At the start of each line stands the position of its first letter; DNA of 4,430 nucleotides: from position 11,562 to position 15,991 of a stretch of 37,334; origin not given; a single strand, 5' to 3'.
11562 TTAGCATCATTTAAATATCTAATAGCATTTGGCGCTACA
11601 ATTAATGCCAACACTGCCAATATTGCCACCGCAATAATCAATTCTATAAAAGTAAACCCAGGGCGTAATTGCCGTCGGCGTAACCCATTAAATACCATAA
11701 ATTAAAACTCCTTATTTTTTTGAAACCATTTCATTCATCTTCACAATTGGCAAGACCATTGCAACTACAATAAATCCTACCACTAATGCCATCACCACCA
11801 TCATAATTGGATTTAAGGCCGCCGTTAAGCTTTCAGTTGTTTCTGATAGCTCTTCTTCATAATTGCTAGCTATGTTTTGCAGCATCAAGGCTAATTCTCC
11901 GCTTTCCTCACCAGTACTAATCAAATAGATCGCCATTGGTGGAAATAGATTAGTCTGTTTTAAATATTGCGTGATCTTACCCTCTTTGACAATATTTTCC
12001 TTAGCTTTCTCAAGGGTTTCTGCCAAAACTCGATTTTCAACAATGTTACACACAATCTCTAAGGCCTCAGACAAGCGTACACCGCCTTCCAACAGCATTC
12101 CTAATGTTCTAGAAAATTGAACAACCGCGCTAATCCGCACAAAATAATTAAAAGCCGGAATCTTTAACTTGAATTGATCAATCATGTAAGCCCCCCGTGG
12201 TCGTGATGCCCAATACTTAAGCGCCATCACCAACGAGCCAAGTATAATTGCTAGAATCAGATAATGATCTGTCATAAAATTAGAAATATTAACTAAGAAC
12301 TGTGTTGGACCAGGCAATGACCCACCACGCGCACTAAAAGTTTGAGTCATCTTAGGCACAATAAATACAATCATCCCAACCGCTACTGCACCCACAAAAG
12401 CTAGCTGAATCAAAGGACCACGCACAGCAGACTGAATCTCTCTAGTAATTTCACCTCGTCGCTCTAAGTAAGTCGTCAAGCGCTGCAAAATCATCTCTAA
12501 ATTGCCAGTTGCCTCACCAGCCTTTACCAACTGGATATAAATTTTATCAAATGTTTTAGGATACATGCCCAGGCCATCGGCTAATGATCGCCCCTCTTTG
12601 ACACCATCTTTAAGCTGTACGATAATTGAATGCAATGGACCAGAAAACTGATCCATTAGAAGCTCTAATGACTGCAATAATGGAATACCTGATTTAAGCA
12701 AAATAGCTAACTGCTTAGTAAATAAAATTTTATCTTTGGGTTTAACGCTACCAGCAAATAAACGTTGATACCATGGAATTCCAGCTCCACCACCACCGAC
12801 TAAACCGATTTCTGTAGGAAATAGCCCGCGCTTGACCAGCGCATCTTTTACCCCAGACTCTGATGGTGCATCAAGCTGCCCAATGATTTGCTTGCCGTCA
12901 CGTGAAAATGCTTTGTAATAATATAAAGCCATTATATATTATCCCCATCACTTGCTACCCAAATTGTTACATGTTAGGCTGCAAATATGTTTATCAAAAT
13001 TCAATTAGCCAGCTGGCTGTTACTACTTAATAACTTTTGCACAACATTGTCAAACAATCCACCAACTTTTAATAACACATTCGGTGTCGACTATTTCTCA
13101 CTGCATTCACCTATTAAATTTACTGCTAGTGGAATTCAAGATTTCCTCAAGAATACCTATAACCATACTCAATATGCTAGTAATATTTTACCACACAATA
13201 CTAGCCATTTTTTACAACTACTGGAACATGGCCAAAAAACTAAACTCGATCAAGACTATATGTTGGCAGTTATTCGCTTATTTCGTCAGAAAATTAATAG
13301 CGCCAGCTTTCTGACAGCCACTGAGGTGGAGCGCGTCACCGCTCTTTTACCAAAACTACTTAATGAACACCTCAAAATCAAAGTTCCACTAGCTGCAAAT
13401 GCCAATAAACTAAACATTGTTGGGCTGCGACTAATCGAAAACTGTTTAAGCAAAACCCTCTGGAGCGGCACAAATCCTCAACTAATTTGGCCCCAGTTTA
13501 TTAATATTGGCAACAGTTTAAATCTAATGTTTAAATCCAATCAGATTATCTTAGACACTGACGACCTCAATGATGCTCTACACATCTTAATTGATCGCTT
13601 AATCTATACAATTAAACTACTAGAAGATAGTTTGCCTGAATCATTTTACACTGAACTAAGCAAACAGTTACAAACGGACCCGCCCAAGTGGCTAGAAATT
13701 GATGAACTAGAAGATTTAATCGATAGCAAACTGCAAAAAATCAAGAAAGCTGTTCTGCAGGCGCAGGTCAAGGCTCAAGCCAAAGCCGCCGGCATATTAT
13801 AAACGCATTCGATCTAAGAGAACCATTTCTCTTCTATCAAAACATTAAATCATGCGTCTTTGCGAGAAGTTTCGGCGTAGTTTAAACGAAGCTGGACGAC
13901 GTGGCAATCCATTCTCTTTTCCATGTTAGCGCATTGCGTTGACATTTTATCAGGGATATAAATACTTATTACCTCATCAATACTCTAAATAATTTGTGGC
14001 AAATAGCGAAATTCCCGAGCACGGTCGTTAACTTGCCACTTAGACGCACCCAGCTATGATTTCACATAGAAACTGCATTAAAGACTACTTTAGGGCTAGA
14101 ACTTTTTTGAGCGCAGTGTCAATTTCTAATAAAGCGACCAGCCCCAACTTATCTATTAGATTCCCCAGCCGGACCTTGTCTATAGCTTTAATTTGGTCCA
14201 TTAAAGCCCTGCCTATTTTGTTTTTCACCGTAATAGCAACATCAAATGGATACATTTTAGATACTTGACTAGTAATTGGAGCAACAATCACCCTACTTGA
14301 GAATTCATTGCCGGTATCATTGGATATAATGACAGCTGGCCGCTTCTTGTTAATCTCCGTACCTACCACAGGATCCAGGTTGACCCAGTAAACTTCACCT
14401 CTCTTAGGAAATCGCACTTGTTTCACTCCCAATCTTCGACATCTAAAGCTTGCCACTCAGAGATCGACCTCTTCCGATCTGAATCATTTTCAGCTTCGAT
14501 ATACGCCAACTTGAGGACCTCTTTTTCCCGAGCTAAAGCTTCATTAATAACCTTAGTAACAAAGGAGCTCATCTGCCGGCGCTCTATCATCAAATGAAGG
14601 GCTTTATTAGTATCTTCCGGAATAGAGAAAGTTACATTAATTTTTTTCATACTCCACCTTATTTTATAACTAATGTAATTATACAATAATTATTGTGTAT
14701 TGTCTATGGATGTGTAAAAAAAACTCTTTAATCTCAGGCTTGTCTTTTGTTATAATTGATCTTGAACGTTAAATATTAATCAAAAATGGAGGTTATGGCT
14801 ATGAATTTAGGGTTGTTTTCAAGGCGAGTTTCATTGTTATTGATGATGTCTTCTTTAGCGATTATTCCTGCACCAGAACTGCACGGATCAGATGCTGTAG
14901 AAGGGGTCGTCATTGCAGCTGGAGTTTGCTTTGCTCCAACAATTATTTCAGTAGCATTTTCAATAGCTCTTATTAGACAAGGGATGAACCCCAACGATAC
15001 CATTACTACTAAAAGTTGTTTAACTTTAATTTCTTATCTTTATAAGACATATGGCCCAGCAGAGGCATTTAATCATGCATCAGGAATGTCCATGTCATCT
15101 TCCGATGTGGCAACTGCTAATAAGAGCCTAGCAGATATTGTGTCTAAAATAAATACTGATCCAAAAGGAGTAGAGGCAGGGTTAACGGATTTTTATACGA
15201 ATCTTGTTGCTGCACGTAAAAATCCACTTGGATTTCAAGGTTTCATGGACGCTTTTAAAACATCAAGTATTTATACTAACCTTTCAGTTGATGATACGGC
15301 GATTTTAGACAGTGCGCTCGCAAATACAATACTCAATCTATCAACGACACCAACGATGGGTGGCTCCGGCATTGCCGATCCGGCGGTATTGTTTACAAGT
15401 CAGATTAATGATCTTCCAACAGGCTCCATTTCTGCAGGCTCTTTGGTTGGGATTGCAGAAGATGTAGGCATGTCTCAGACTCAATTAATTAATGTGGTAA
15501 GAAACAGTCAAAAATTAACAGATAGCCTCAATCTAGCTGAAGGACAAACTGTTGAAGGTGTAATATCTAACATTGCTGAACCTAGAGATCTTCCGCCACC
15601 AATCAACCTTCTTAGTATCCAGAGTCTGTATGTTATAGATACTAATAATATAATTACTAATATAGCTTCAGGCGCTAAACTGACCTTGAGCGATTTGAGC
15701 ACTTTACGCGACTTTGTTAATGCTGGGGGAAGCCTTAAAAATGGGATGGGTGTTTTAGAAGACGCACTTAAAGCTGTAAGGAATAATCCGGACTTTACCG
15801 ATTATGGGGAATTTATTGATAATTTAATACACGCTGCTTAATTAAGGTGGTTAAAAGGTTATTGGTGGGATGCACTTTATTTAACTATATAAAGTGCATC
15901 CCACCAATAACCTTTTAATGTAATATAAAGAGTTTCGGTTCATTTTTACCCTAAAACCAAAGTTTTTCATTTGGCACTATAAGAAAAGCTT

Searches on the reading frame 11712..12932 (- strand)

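Call 69: search_protein_families(library=pfam, proteins=[window:11712-12932:-], max_evalue=0.01)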
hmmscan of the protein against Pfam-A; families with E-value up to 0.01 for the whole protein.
window:11712-12932:- (406 aa): 1 family
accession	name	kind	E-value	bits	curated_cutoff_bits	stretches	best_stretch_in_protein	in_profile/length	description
PF00482.28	T2SSF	-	1.5e-56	190.2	25.2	2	71-193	1-125/125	Type II secretion system (T2SS), protein F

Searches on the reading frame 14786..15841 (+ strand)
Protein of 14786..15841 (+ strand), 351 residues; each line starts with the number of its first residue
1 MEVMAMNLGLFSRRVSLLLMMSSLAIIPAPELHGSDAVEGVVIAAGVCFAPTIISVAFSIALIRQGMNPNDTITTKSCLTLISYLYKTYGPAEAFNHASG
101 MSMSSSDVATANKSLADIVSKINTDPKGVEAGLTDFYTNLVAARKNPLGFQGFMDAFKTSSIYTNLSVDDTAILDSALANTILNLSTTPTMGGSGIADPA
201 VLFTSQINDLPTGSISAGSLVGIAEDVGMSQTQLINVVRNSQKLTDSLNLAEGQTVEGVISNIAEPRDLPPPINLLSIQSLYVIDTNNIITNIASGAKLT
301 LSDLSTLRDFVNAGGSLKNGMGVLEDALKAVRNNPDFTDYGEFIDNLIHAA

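Call 69: search_protein_families(library=pfam, proteins=[window:14786-15841:+], max_evalue=0.01)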
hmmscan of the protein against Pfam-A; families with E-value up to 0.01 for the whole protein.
window:14786-15841:+ (351 aa): 1 family
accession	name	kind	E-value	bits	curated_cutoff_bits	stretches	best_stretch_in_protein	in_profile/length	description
PF07196.18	Flagellin_IN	-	0.0062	17.1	22.7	0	110-131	18-41/55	Flagellin hook IN motif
